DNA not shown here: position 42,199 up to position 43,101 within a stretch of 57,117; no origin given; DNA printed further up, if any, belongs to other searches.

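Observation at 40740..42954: Candidate two-gene reverse transcriptase + HEPN-like anti-phage system (split AbiA-like architecture) that I cannot place in a named family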

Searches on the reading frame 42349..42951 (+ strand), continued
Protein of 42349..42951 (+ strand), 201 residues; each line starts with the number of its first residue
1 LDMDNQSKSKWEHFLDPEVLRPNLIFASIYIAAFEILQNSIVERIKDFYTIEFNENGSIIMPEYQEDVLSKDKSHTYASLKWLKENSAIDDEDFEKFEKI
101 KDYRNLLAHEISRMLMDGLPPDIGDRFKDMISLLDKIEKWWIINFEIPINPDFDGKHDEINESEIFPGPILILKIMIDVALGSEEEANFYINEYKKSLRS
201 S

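Call 34: fold_search(model_id=the predicted structure, library=pdb)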
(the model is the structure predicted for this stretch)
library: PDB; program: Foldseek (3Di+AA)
matches with E <= 10: 89; with E <= 0.001: 0
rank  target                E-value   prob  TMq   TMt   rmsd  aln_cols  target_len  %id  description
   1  6tug_A                4.0e-01  0.44  0.33  0.19  16.2       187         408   18  Enterococcus italicus Csm6 bound to cyclic hexa-2'-fluoro-hexa-dAMP (released 2020-02-26)
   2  6tug_G                7.9e-01  0.47  0.37  0.22  13.1       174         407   18  Enterococcus italicus Csm6 bound to cyclic hexa-2'-fluoro-hexa-dAMP (released 2020-02-26)
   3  3gn8_A                8.8e-01  0.10  0.21  0.18  14.0       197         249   14  X-ray Crystal Structure of AncGR2 in Complex with Dexamethasone (released 2009-09-22)
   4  6tug_E                1.3e+00  0.21  0.34  0.19  16.3       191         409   16  Enterococcus italicus Csm6 bound to cyclic hexa-2'-fluoro-hexa-dAMP (released 2020-02-26)
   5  6ivn_B                1.6e+00  0.10  0.24  0.19  25.4       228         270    9  Crystal structure of a membrane protein G264A (released 2019-11-06)
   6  4ql8                  1.7e+00  0.06  0.17  0.15  13.5       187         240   13  Crystal structure of Androgen Receptor in complex with the ligand (released 2015-06-17)
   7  7yxo_A                1.9e+00  0.06  0.18  0.17  13.4       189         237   12  Crystal structure of WT AncGR2-LBD bound to dexamethasone and SHP coregulator fragment (released 2022-12-07)
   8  7zjk_A                1.9e+00  0.05  0.18  0.17  19.3       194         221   15  CspZ (BbCRASP-2) from Borrelia burgdorferi strain B408 (released 2023-04-19)
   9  8fh2                  2.0e+00  0.06  0.19  0.17  13.6       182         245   13  Crystal structure of mutant Androgen Receptor ligand binding domain L702H/H875Y with DHT (released 2023-04-12)
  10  4fn9_B                2.1e+00  0.08  0.19  0.18  14.0       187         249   12  X-ray Crystal structure of the Ancestral 3-keto steroid receptor - Progesterone complex (released 2012-12-26)
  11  2q7j_A                2.1e+00  0.06  0.19  0.17  13.8       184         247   13  The Wild Type Androgen Receptor Ligand Binding Domain Bound with Testosterone and a TIF2 box 3 Coactivator Peptide 740 (released 2007-07-24)
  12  7etj_I                2.1e+00  0.03  0.13  0.10  20.1       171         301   11  C5 portal vertex in the partially-enveloped virion capsid (released 2021-07-14)
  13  1wty_B                2.3e+00  0.21  0.31  0.47   6.6       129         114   16  Crystal structure of a probable nucleotidyl transferase protein from thermus thermophilus HB8 (released 2004-12-07)
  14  3ry9_B                2.3e+00  0.07  0.21  0.18  14.2       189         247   12  Crystal Structure of the Resurrected Ancestral Glucocorticoid Receptor 1 in complex with DOC (released 2011-06-29)
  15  1oj6_C                2.4e+00  0.03  0.14  0.16  18.2       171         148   12  Human brain neuroglobin three-dimensional structure (released 2003-09-11)
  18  1wwp_A                2.8e+00  0.25  0.31  0.48   9.9       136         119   15  Crystal structure of ttk003001694 from Thermus Thermophilus HB8 (released 2005-07-12)
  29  6m6u_H                4.3e+00  0.13  0.27  0.38  15.3       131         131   15  Crystal structure the toxin-antitoxin MntA-HpeT mutant-D39ED41E (released 2020-09-30)
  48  6m6u_D                6.2e+00  0.08  0.25  0.36  15.8       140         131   14  Crystal structure the toxin-antitoxin MntA-HpeT mutant-D39ED41E (released 2020-09-30)
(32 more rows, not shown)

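Call 36: search_solved_structures(query=A1, max_evalue=10, show_alignments=3)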
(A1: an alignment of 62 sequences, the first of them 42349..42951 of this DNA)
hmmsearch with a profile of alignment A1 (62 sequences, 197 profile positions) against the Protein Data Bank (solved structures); distinct sequences matched with E-value up to 10: 4.
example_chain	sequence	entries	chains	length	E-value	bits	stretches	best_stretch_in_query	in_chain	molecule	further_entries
7yxv_A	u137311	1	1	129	0.7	12.7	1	98-131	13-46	Anthranilate synthase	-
2oaw_A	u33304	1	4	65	0.71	12.7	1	116-151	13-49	Spectrin alpha chain, brain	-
2rot_A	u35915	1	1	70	0.81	12.5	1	115-151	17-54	Spectrin alpha chain, brain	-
1j1i_A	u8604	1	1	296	1.8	11.4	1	29-85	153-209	meta cleavage compound hydrolase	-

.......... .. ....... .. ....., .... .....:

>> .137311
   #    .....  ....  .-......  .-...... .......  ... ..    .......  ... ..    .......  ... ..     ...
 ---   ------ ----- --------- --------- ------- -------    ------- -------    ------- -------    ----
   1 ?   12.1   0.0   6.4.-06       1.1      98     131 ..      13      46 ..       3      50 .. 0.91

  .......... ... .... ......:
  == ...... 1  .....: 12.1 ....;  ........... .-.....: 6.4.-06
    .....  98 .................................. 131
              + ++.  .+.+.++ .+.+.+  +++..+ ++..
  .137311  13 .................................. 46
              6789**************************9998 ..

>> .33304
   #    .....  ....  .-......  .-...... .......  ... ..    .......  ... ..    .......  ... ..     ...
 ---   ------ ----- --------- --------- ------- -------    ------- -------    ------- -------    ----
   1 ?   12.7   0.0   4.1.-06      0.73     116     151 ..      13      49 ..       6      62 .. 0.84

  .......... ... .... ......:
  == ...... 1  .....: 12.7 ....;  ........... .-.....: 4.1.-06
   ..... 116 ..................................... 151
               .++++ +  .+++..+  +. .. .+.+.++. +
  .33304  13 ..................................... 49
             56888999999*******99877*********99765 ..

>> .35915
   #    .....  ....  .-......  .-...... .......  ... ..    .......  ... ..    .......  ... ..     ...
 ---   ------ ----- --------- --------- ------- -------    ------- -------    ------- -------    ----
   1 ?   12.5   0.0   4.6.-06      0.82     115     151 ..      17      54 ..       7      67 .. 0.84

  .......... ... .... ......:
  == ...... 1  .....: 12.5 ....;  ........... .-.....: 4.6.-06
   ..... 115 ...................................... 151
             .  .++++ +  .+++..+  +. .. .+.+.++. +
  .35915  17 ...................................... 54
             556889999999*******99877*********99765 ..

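Call 43: search_protein_families(library=padloc, proteins=[L022:4463-5977:+, L027:601-2118:+, L060:6751-8097:+, L085:967-2580:+, L005:4099-4902:+, L084:1455-2225:+, L022:6630-7106:+, L048:142-471:+], max_evalue=0.001)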
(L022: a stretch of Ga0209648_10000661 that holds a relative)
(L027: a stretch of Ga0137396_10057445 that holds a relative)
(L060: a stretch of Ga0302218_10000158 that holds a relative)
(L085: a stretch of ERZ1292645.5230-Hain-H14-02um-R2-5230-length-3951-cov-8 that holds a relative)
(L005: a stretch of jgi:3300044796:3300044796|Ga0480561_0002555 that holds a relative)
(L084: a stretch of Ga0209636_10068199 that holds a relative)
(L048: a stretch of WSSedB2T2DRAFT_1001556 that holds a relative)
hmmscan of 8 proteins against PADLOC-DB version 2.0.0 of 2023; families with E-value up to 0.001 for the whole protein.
L022:4463-5977:+ (505 aa): 9 families
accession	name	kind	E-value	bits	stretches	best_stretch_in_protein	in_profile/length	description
PDLC05005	PDC-S35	-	6.3e-67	224.1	1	282-474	72-262/264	-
PDLC05007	PDC-S35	-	4.9e-66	221.2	1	300-474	100-277/278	-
PDLC05004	PDC-S35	-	7.6e-61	204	1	319-473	109-263/265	-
PDLC05006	PDC-S35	-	4.1e-50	168.3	1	319-473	72-230/231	-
PDLC05003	PDC-S35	-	7.3e-40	135.1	1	319-476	79-242/245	-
PDLC00729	Effector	-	2.4e-11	41.6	1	379-457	56-129/310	TIR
PDLC00731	Effector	-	9.3e-11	39.2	1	370-450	197-277/306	TIR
PDLC00732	Effector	-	4.3e-08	30.4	1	369-451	192-274/301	TIR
PDLC02371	PycTIR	-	6.5e-08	30.3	1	344-453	167-262/288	-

L027:601-2118:+ (506 aa): 9 families
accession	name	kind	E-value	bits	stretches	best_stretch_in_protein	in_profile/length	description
PDLC05007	PDC-S35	-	1.4e-67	226.3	1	326-475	129-277/278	-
PDLC05005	PDC-S35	-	1.6e-67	226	1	323-475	111-262/264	-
PDLC05004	PDC-S35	-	1.2e-61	206.7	1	327-474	116-263/265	-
PDLC05006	PDC-S35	-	9e-51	170.5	1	323-474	75-230/231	-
PDLC05003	PDC-S35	-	2.8e-41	139.7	1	323-477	82-242/245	-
PDLC00729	Effector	-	6.7e-11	40.1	1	378-454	54-127/310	TIR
PDLC00731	Effector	-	8.8e-11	39.3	1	372-451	198-277/306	TIR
PDLC00732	Effector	-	2.3e-08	31.3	1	369-452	191-274/301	TIR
PDLC02371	PycTIR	-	6.2e-08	30.3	1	346-451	168-262/288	-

L060:6751-8097:+ (449 aa): 0 families

L085:967-2580:+ (538 aa): 0 families

L005:4099-4902:+ (268 aa): 1 family
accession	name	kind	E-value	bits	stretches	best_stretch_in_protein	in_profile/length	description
PDLC02347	AbiJ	-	4.6e-05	21.3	1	212-263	220-273/281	AbiJ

L084:1455-2225:+ (257 aa): 1 family
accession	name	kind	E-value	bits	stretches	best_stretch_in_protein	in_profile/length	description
PDLC02347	AbiJ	-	0.00089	17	0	200-253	219-273/281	AbiJ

L022:6630-7106:+ (159 aa): 0 families

L048:142-471:+ (110 aa): 0 families

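Call 44: search_protein_families(library=pfam, proteins=[L022:4463-5977:+, L027:601-2118:+, L060:6751-8097:+, L085:967-2580:+, L005:4099-4902:+, L084:1455-2225:+, L022:6630-7106:+, L048:142-471:+], max_evalue=0.001)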
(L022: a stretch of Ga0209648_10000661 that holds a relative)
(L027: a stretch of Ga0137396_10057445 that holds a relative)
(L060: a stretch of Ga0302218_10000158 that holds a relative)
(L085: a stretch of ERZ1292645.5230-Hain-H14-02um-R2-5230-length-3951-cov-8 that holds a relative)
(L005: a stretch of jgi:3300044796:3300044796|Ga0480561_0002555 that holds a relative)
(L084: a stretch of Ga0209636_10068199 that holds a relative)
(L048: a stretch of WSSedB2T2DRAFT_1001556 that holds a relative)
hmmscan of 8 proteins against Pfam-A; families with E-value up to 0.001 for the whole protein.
L022:4463-5977:+ (505 aa): 1 family
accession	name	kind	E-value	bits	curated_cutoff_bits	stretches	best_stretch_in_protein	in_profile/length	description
PF10137.14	CAP12-PCTIR_TIR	-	2.2e-35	121.7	24.7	1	331-449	1-118/119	CAP12/Pycsar effector protein, TIR domain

L027:601-2118:+ (506 aa): 1 family
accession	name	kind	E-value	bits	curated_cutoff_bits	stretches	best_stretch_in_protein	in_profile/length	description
PF10137.14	CAP12-PCTIR_TIR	-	2.5e-36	124.7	24.7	1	332-450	1-118/119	CAP12/Pycsar effector protein, TIR domain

L060:6751-8097:+ (449 aa): 1 family
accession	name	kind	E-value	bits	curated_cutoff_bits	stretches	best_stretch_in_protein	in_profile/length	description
PF00990.26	GGDEF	-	1.2e-35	123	23.8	1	304-441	19-161/161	Diguanylate cyclase, GGDEF domain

L085:967-2580:+ (538 aa): 2 families
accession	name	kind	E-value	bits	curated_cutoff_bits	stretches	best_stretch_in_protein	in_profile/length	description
PF00563.25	EAL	-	3.9e-68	229.8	31.3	1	293-526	2-236/236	EAL domain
PF00990.26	GGDEF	-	1.9e-45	154.9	23.8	1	115-272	1-160/161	Diguanylate cyclase, GGDEF domain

L005:4099-4902:+ (268 aa): 1 family
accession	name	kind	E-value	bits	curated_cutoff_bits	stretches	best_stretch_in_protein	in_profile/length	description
PF14355.11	Abi_C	-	7.7e-15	55.2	24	1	195-263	2-81/83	Abortive infection C-terminus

L084:1455-2225:+ (257 aa): 1 family
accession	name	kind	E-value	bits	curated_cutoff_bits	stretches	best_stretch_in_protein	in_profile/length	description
PF14355.11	Abi_C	-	6.5e-11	42.6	24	1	183-253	5-81/83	Abortive infection C-terminus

L022:6630-7106:+ (159 aa): 0 families

L048:142-471:+ (110 aa): 2 families
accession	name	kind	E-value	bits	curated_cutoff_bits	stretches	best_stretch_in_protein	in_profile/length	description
PF00216.26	Bac_DNA_binding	-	1.5e-23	83.3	22.4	1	17-105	2-90/90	Bacterial DNA-binding protein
PF18291.6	HU-HIG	-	0.00023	21.7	26.2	1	13-70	29-86/125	HU domain fused to wHTH, Ig, or Glycine-rich motif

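Call 57: find_related_loci(query=A1, collection=viral_contigs, flank=6000)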
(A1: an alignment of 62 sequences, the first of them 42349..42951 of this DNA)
Query A1 (201 aa) in viral_contigs; peptide patterns used: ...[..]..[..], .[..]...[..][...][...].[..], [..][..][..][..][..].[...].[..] (x = any residue, [..] = any of these).
136 stretches matched a pattern; 1 encode a relative of the query (tblastn E <= 1e-3); 1 distinct loci.
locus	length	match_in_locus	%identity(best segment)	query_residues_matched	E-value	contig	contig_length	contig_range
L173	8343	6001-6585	50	2-197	6e-65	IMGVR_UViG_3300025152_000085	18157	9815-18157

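Call 68: find_homologous_proteins(query=A1, max_evalue=0.001)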
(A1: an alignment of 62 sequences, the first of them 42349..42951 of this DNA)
Query A1 (62 sequences) (201 aa, profile of the alignment): 1111 proteins with E <= 0.001 among 3837 candidates; the best 120 are listed.
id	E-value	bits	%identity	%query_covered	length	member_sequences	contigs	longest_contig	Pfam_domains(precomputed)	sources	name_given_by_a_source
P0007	8.2e-100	350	71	99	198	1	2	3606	-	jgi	jgi:hypothetical protein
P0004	1.1e-99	350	74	99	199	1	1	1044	-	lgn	-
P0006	2.2e-99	349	72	99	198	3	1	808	-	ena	-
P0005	2.4e-99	349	71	99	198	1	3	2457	-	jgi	jgi:hypothetical protein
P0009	5.9e-98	344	72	99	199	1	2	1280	-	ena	-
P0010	1.0e-97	344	68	98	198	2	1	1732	-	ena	-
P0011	1.4e-97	343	71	98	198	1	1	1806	-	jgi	-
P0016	2.0e-97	343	68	98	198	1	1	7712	-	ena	-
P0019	8.7e-97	340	67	99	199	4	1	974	-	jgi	-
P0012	1.8e-96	339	67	99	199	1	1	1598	-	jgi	jgi:hypothetical protein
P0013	1.9e-95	336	68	98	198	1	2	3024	-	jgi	jgi:hypothetical protein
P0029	3.5e-95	335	64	100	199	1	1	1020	-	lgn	-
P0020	2.9e-94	332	66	99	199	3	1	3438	-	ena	-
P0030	3.4e-94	332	64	97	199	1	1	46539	-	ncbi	ncbi:MAG: hypothetical protein ABIJ39_10985 [Chloroflexota bacterium]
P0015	4.0e-94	332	70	97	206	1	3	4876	-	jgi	jgi:hypothetical protein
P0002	1.6e-90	320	75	100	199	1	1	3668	-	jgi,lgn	-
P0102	5.0e-90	318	55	97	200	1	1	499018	-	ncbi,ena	-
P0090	2.2e-88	313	53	98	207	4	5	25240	-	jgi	jgi:hypothetical protein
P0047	5.1e-88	312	59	99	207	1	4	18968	-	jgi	jgi:hypothetical protein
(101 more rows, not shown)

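Call 70: search_dna_similar(query=window:42355-42951:+, collection=plasmids, mode=protein, max_rows=12, max_evalue=0.001)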
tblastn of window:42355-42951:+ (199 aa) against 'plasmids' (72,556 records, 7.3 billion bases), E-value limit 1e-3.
Records with a match: 2; places in all: 2; records where one place covers at least 80% of the query: 2.
Best place of each record, by identity: <60% 2.
By first word of the organism name: Salinivibrio 1; Hymenobacter 1.
By predicted mobility (MOB-suite, as given by PLSDB): mobilizable 1; non-mobilizable 1.
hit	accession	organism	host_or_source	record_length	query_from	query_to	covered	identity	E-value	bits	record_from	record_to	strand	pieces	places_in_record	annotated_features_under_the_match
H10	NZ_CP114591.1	Salinivibrio kushneri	-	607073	1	192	96%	42.7%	9e-45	165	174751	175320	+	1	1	hypothetical protein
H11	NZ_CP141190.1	Hymenobacter sp. GOD-10R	single cell,Crepidiastrum sonchifolium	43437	14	190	89%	29.0%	3e-18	89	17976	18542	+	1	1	hypothetical protein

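Call 71: search_dna_similar(query=window:42355-42951:+, collection=phages, mode=protein, max_rows=12, max_evalue=0.001)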
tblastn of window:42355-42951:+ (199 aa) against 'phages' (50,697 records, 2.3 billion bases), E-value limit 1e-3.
No match.

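Call 72: get_annotated_region(hit=H10, flank=6000)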
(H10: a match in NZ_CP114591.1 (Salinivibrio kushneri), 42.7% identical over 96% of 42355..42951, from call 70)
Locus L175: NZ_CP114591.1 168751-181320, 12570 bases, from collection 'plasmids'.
description: Salinivibrio kushneri strain TGB19 plasmid unnamed, complete sequence
organism: Salinivibrio kushneri (NCBI taxid 1908198)
taxonomy: Bacteria; Pseudomonadota; Gammaproteobacteria; Vibrionales; Vibrionaceae; Salinivibrio; Salinivibrio kushneri
host: -; source: -; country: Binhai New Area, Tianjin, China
typing (MOB-suite, as given by PLSDB): mobilizable; relaxase MOBP
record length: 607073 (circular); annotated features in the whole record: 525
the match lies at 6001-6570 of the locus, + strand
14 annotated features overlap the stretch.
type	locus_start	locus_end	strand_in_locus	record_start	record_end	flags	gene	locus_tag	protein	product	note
CDS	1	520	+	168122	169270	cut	-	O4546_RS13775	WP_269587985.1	S-(hydroxymethyl)glutathione dehydrogenase/class III alcohol dehydrogenase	GO:0006113 - fermentation [Evidence IEA]; GO:0009404 - toxin metabolic process [Evidence IEA]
CDS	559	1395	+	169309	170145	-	fghA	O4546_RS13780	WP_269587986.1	S-formylglutathione hydrolase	GO:0046292 - formaldehyde metabolic process [Evidence IEA]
CDS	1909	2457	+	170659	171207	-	-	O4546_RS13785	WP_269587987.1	pentapeptide repeat-containing protein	-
CDS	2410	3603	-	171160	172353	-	-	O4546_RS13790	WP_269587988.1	IS4 family transposase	-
CDS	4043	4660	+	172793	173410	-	-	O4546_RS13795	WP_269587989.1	nucleotidyltransferase domain-containing protein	-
CDS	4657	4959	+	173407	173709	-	-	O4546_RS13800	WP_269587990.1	hypothetical protein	-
CDS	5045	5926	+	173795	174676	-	-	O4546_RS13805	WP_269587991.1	hypothetical protein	-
CDS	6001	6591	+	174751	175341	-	-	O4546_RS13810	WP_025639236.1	hypothetical protein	-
CDS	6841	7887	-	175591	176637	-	-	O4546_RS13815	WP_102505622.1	transposase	GO:0006313 - DNA transposition [Evidence IEA]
CDS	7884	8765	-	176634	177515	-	-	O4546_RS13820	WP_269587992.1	site-specific integrase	-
CDS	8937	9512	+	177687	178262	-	-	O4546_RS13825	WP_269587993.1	hypothetical protein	-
CDS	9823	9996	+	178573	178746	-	-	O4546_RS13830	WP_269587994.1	hypothetical protein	-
CDS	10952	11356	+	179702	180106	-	-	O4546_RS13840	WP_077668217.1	DUF1801 domain-containing protein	-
CDS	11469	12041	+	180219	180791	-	-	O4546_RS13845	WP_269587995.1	hypothetical protein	-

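Call 90: fold_search(model_id=the predicted structure, library=viral)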
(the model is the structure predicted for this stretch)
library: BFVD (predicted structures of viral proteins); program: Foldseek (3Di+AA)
matches with E <= 10: 75; with E <= 0.001: 0
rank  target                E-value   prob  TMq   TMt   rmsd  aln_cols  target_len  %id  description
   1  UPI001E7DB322         6.6e-01  0.12  0.18  0.23  15.8       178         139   15  (no name look-up for this kind of identifier)
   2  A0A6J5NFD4            1.1e+00  0.05  0.14  0.06  18.6       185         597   14  Uncharacterized protein [uncultured Caudovirales phage]
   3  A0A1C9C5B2            2.3e+00  0.09  0.26  0.28  14.2       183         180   17  Uncharacterized protein [Heterosigma akashiwo virus 01]
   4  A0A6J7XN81            2.6e+00  0.10  0.22  0.10  17.2       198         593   10  Uncharacterized protein [uncultured Caudovirales phage]
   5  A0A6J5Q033            2.6e+00  0.08  0.20  0.26   8.4       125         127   16  Uncharacterized protein [uncultured Caudovirales phage]
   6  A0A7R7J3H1            2.6e+00  0.08  0.24  0.13  25.5       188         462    9  (no name in the UniProt tables at hand)
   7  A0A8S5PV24            2.7e+00  0.03  0.15  0.18  24.6       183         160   11  Sigma-70, region 4 [Siphoviridae sp. ctGuJ10]
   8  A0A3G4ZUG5            3.2e+00  0.04  0.16  0.07  20.0       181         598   14  Uncharacterized protein (Fragment) [Barrevirus sp.]
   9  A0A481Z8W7            3.4e+00  0.05  0.22  0.13  17.6       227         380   13  HNH endonuclease [Pithovirus LCPAC302]
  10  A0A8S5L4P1            3.4e+00  0.04  0.18  0.15  25.9       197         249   15  Chemotaxis methyl-accepting receptor HlyB-like 4HB MCP domain-containing protein (Fragment) [ssRNA phage SRR5466725_21]
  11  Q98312                3.7e+00  0.03  0.16  0.09  22.8       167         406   13  MC146R [Molluscum contagiosum virus subtype 1]
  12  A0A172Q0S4            3.9e+00  0.03  0.17  0.12  17.3       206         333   12  Uncharacterized protein [Acinetobacter phage vB_AbaM_ME3]
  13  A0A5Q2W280            4.1e+00  0.13  0.14  0.36   7.0        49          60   14  (no name in the UniProt tables at hand)
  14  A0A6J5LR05            4.1e+00  0.06  0.24  0.05  41.4       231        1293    9  Uncharacterized protein [uncultured Caudovirales phage]
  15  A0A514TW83            4.4e+00  0.04  0.19  0.07  14.3       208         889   10  Uncharacterized protein [Aeromonas phage D6]
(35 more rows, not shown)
